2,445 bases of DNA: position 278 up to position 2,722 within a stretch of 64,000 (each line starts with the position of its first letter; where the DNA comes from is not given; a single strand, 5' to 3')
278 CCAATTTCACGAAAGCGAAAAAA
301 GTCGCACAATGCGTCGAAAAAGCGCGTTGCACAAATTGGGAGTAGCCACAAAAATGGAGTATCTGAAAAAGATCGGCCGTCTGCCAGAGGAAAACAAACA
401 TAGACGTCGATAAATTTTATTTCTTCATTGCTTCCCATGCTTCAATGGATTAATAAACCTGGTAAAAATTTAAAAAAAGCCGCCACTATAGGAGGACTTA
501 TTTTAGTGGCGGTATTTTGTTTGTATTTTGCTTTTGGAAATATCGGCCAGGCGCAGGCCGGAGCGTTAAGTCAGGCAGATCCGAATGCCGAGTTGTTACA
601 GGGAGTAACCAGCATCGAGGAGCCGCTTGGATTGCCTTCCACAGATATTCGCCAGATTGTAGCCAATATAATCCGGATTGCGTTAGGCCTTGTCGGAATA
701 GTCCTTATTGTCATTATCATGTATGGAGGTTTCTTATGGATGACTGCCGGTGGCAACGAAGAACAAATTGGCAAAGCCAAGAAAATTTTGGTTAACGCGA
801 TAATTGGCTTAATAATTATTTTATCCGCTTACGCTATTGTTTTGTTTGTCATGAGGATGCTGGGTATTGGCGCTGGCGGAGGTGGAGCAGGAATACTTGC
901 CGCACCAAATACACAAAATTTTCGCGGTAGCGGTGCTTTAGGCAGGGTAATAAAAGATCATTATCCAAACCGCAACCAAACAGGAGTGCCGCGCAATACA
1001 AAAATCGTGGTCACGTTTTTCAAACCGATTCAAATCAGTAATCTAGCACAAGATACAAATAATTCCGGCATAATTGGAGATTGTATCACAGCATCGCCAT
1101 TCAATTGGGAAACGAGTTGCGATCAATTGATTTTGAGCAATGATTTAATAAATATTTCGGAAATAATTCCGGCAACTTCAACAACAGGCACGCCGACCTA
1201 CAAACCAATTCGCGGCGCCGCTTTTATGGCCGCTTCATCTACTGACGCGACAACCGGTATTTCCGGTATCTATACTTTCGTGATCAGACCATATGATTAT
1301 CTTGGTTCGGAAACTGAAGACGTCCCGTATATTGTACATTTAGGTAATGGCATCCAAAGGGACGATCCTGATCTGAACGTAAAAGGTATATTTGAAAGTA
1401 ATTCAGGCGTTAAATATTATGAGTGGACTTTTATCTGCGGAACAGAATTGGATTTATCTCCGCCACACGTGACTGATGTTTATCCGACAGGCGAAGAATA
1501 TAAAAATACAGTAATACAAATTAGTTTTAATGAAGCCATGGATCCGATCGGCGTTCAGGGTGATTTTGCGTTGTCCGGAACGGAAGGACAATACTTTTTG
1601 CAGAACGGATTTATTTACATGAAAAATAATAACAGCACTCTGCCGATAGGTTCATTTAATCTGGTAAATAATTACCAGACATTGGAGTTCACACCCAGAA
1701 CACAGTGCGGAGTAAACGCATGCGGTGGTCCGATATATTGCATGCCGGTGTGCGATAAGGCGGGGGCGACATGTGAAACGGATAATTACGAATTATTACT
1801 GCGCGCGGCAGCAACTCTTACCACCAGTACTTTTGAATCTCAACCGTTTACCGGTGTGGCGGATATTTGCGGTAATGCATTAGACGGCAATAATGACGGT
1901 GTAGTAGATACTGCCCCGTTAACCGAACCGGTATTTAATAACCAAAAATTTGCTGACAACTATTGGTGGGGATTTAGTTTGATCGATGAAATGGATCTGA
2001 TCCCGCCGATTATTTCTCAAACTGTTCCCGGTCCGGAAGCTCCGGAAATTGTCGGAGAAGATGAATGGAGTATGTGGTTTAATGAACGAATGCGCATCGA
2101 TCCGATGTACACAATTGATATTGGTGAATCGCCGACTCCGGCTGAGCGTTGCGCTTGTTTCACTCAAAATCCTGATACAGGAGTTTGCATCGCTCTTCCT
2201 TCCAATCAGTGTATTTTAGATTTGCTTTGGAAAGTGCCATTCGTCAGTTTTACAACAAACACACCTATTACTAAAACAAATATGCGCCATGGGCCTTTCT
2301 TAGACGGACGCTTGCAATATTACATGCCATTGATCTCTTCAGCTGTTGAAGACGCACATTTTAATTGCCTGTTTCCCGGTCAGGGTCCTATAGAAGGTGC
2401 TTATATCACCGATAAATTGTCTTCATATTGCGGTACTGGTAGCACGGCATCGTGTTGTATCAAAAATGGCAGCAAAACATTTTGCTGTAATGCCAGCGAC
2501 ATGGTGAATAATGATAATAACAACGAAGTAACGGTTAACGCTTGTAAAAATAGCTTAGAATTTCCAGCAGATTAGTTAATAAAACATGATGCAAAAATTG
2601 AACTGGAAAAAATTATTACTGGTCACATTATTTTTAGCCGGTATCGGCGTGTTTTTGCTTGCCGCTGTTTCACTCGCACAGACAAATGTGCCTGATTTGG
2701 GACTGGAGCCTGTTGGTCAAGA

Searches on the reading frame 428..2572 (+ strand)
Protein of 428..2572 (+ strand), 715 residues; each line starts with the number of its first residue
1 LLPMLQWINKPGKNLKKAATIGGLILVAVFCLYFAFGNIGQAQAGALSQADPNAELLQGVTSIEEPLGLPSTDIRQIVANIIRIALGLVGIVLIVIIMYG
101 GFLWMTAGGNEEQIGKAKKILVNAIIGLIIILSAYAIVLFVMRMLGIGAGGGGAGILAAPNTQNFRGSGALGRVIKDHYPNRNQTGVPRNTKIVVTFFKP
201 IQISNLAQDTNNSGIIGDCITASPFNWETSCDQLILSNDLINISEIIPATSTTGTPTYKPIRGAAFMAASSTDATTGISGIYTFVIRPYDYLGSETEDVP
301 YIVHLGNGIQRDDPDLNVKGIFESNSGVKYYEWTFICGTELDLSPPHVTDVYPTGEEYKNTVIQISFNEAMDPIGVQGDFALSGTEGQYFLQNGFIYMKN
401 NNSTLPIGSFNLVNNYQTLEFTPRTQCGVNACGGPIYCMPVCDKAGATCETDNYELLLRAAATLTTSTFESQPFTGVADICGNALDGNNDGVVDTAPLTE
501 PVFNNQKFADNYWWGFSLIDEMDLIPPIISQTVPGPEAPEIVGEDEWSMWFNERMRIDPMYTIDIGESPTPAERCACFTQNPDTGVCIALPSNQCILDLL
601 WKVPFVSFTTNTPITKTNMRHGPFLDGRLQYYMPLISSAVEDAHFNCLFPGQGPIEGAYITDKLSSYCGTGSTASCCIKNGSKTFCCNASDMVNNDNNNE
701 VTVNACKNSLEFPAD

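Call 54: search_protein_families(library=pfam, proteins=[window:428-2572:+], max_evalue=0.00001)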
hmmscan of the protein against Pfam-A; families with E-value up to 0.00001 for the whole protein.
window:428-2572:+ (715 aa): 2 families
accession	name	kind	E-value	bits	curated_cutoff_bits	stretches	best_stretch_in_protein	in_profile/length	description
PF18895.5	T4SS_pilin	-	4.9e-10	39.8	26.6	1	74-139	5-69/71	Type IV secretion system pilin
PF13205.12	Big_5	-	3.4e-08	34.6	23.6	0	175-210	7-42/105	Bacterial Ig-like domain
